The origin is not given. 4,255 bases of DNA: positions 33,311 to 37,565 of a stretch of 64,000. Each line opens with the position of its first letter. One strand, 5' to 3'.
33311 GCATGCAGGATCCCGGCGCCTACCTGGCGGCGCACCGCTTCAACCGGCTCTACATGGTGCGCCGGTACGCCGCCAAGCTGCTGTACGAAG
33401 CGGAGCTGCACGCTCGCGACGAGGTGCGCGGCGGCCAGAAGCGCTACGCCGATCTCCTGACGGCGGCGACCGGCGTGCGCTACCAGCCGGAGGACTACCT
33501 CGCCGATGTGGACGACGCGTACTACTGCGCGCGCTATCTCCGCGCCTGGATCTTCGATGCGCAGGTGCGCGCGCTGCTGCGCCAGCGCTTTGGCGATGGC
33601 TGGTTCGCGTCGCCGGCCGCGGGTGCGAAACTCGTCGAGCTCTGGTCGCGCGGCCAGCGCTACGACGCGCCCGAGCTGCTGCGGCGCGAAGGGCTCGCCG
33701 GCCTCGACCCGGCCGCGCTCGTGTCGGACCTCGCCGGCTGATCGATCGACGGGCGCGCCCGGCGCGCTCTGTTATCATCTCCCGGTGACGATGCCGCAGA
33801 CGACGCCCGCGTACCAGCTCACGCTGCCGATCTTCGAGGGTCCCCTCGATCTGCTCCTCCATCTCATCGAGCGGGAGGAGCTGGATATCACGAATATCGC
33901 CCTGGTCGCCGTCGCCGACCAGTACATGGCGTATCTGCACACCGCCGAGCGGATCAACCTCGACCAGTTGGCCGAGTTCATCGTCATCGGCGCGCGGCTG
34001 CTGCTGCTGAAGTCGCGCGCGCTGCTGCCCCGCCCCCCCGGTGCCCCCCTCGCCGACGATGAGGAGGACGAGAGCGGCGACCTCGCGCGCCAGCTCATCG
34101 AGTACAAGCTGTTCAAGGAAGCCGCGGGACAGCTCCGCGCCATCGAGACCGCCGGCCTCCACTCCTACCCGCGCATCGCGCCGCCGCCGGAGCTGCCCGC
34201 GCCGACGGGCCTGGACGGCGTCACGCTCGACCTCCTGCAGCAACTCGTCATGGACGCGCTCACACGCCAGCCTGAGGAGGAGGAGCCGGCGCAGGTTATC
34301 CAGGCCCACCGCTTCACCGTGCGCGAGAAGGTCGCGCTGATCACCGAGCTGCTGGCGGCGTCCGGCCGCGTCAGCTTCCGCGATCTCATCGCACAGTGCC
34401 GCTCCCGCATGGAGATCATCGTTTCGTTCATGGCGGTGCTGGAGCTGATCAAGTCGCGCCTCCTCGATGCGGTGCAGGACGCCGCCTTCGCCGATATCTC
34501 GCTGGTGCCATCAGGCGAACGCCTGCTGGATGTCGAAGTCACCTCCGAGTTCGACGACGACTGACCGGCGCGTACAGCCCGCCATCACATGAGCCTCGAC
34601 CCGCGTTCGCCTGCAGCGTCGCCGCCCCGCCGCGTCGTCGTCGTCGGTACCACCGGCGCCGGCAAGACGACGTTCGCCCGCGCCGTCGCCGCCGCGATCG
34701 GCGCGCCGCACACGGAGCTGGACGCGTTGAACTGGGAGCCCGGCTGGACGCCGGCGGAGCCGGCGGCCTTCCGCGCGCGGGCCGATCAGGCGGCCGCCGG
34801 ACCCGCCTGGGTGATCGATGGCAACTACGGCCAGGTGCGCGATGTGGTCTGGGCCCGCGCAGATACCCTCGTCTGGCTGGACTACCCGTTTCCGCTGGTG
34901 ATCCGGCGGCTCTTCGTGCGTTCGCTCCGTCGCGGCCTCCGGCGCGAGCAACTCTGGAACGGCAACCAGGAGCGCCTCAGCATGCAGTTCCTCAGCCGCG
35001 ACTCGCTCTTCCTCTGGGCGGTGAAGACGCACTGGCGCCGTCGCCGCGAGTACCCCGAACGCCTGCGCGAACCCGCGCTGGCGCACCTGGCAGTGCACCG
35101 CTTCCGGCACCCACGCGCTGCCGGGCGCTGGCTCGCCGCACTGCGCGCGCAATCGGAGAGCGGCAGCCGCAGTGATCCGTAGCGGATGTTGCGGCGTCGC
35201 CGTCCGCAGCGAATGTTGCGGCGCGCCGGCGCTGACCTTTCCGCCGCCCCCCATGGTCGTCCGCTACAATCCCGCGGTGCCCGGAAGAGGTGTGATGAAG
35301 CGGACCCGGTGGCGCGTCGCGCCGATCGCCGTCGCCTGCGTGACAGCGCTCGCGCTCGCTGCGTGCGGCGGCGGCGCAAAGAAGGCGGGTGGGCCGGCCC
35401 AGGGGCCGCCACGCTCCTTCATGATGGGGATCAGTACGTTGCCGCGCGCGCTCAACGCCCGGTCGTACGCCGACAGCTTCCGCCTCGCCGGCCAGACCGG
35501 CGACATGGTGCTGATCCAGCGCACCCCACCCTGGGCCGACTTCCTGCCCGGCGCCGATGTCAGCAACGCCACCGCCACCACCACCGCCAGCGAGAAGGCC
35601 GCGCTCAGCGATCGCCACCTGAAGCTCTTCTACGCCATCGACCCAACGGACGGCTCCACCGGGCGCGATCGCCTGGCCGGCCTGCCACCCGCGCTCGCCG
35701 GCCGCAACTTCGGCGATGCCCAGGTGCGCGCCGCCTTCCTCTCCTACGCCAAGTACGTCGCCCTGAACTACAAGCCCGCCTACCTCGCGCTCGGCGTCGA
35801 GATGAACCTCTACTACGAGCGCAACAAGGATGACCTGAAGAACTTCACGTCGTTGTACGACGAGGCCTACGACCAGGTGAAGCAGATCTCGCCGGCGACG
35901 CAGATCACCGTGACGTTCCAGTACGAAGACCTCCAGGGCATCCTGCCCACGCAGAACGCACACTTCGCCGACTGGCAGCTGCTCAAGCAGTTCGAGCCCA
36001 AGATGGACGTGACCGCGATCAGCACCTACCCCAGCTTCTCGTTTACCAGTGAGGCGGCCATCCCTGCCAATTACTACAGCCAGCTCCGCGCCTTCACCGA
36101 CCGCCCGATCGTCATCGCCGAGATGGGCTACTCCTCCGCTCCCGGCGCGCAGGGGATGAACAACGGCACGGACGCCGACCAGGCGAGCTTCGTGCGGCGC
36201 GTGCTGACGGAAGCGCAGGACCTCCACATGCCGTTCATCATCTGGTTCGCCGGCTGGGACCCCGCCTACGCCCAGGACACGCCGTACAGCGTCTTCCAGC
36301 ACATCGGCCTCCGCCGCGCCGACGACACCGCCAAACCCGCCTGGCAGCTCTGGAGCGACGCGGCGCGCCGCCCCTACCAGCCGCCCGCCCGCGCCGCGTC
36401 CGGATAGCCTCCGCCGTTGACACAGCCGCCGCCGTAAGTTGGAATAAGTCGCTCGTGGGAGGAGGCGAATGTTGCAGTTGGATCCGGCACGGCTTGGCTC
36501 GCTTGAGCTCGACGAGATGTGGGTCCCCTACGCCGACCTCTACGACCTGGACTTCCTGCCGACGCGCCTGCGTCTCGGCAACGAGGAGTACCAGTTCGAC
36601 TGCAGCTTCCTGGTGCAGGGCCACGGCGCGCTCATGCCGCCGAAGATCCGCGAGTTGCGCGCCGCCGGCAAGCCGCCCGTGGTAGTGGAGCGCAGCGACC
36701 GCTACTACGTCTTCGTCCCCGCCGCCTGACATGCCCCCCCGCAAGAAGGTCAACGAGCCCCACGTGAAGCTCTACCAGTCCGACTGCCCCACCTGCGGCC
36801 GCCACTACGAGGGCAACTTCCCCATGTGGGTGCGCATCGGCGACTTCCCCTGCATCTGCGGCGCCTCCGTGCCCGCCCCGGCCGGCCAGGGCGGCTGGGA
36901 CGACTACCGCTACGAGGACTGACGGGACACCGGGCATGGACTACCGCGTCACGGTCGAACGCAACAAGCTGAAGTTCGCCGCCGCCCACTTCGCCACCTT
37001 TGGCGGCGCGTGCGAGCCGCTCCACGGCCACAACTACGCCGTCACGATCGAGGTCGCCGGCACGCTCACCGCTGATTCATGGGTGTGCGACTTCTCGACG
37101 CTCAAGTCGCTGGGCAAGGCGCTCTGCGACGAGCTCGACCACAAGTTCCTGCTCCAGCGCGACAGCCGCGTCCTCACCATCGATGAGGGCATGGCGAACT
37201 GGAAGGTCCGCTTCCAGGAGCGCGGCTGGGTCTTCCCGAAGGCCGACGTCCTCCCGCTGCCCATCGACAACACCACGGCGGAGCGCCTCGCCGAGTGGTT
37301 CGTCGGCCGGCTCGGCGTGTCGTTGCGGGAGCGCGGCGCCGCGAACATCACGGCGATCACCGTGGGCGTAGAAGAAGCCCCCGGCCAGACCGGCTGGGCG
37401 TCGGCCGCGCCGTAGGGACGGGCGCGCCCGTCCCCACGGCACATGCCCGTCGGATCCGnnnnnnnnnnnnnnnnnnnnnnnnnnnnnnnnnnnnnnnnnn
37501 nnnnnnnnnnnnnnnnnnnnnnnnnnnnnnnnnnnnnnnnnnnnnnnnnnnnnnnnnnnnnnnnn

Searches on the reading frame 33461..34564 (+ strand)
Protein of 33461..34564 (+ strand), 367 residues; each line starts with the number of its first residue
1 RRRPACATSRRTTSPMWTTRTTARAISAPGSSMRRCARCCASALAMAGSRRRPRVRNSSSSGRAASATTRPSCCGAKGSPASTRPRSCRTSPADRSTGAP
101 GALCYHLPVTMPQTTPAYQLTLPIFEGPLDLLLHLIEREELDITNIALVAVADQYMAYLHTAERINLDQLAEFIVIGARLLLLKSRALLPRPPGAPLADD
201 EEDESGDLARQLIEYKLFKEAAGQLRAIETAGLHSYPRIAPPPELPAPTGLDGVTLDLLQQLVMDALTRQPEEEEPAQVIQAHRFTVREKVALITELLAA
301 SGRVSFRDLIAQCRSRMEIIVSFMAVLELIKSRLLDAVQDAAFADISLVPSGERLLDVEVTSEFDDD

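Call 22: search_protein_families(library=pfam, proteins=[window:33461-34564:+], max_evalue=0.001)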
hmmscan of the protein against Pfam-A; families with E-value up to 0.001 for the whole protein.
window:33461-34564:+ (367 aa): 1 family
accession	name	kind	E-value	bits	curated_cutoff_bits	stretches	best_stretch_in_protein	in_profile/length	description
PF02616.19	SMC_ScpA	-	1.2e-27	97.8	24.6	1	135-346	1-227/232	Segregation and condensation protein ScpA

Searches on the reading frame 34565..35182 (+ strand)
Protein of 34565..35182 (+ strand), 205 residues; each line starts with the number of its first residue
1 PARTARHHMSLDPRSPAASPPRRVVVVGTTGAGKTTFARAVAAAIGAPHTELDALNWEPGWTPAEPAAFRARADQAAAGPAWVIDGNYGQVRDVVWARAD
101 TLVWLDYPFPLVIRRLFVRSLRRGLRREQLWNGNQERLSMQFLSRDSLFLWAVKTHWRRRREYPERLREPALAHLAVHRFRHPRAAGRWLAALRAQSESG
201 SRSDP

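Call 22: search_protein_families(library=pfam, proteins=[window:34565-35182:+], max_evalue=0.001)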
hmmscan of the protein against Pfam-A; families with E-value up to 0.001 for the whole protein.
window:34565-35182:+ (205 aa): 3 families
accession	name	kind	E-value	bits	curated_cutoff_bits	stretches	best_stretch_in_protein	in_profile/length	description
PF00004.35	AAA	-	0.0001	23.2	21.2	1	25-77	2-54/131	ATPase family associated with various cellular activities (AAA)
PF13238.12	AAA_18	-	0.00061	20.7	29.4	0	24-64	1-44/128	AAA domain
PF05729.18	NACHT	-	0.00074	19.8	26.7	0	22-51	1-30/167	NACHT domain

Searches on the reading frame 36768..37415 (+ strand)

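Call 22: search_protein_families(library=pfam, proteins=[window:36768-37415:+], max_evalue=0.001)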
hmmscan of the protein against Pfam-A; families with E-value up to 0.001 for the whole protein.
window:36768-37415:+ (215 aa): 1 family
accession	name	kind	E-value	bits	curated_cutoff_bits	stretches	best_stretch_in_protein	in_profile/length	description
PF01242.24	PTPS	-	1.7e-20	73.6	22.4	1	67-207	5-114/121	6-pyruvoyl tetrahydropterin synthase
